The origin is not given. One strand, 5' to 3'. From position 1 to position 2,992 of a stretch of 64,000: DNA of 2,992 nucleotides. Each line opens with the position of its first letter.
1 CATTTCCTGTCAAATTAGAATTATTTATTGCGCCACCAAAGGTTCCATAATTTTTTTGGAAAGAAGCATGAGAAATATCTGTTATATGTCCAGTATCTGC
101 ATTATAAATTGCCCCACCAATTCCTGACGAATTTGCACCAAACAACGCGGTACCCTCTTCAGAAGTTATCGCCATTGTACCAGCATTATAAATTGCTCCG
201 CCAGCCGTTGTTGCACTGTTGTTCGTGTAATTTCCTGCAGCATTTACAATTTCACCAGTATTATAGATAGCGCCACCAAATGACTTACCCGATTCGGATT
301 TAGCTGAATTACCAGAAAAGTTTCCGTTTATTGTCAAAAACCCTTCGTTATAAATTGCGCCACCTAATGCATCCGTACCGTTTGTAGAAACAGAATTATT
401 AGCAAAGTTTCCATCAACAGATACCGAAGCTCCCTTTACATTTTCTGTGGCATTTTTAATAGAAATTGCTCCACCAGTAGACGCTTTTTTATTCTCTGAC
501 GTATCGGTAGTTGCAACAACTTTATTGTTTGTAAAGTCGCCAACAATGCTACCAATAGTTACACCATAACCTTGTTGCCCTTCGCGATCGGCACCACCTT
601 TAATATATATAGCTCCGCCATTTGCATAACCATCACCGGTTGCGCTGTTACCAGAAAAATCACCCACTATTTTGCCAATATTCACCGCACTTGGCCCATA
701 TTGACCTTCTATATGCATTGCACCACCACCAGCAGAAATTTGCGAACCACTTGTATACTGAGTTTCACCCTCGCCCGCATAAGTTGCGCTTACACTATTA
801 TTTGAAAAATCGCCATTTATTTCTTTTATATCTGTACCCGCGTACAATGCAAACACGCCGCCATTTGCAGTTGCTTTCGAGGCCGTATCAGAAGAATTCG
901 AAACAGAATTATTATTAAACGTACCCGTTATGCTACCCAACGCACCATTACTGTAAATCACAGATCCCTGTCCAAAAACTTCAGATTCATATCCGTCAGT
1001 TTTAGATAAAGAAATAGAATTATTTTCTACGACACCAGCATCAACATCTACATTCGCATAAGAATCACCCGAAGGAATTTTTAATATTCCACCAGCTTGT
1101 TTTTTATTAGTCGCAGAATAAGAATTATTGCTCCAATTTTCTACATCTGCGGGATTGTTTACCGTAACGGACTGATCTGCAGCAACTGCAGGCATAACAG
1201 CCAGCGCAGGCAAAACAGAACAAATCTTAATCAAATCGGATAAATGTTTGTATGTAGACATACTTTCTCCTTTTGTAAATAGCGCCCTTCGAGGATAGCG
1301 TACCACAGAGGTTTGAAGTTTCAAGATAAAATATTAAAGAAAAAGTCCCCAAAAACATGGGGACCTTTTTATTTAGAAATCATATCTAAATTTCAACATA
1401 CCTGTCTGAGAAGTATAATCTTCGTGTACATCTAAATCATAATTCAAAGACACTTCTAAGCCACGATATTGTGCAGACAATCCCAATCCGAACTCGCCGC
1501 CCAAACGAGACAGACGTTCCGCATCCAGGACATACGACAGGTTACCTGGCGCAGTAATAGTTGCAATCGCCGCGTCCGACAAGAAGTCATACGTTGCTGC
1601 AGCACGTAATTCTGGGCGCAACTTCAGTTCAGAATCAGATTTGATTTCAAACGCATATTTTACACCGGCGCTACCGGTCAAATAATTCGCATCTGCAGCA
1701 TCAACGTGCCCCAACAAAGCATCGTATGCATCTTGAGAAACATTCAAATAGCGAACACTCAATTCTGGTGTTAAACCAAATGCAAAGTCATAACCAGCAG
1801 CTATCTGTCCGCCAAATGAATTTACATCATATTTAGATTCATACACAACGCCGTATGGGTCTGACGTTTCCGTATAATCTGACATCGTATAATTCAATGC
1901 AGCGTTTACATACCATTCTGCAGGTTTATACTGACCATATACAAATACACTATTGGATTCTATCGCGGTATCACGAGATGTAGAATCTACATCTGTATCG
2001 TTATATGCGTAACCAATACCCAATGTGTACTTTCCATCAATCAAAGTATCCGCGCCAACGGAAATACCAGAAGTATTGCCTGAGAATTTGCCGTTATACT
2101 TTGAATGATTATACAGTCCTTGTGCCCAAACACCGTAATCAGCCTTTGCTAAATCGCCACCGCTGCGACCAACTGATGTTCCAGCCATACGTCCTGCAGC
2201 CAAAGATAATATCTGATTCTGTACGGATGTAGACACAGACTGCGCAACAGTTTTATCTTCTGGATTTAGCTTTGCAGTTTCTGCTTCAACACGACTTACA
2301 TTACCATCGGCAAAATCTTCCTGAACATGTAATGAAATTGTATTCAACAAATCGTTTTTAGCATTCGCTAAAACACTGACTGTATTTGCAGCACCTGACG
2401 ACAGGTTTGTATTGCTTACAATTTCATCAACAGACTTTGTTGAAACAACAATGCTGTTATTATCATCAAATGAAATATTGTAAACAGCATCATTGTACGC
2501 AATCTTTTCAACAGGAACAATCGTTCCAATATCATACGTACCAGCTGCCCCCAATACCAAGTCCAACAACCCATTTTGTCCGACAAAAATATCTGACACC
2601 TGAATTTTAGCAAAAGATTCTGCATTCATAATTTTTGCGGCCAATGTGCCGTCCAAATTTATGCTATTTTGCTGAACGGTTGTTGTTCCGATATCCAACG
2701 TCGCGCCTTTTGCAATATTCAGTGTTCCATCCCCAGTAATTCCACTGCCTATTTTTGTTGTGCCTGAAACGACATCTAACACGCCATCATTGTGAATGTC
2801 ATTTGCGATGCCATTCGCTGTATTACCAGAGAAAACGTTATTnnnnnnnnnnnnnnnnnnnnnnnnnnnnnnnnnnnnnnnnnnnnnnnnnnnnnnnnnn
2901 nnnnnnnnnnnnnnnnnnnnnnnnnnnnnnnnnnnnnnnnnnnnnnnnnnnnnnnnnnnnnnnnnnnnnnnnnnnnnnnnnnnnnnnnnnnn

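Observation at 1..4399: Tandem Pmp-like (GGAI / FxxN) autotransporter paralogues with conserved N-termini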

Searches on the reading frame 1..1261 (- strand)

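Call 5: search_protein_families(library=pfam, proteins=[window:1-1261:-], max_evalue=1)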
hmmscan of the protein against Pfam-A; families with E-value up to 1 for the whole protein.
window:1-1261:- (420 aa): 1 family
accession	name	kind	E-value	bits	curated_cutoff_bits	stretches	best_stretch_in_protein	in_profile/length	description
PF02415.23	Chlam_PMP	-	2.2e-08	33.9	20.6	3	202-221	4-19/19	Chlamydia polymorphic membrane protein (Chlamydia_PMP) repeat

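Call 6: search_protein_families(library=ncbifam, proteins=[window:1-1261:-], max_evalue=1)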
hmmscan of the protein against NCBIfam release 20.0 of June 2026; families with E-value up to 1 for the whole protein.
window:1-1261:- (420 aa): 0 families

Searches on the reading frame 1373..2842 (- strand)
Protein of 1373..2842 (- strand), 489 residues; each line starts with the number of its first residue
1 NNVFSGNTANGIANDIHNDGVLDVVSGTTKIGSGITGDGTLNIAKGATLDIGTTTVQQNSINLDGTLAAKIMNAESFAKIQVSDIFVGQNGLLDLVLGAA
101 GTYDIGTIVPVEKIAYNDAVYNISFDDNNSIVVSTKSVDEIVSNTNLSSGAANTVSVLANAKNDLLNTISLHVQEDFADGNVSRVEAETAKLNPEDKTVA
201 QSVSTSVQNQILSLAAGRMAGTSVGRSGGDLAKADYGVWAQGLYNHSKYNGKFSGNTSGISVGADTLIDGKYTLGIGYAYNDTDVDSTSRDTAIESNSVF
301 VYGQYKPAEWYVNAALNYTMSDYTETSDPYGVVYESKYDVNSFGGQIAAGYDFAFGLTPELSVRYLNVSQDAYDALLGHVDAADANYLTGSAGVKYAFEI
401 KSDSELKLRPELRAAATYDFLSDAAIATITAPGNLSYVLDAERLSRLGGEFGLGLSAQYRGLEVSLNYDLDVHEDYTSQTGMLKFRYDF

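Call 45: search_protein_families(library=pfam, proteins=[window:1373-2842:-], max_evalue=10)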
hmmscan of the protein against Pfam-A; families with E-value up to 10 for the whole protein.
window:1373-2842:- (489 aa): 3 families
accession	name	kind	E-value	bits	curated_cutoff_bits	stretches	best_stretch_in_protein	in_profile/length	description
PF03797.25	Autotransporter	-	1.2e-35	124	26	1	238-469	1-255/255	Autotransporter beta-domain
PF10525.14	Engrail_1_C_sig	-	0.013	15.1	22.5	1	240-247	14-21/31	Engrailed homeobox C-terminal signature domain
PF20483.3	Flavi_NS5_thumb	-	0.14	12.5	25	1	122-169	12-62/164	Flavivirus RNA-directed RNA polymerase, thumb domain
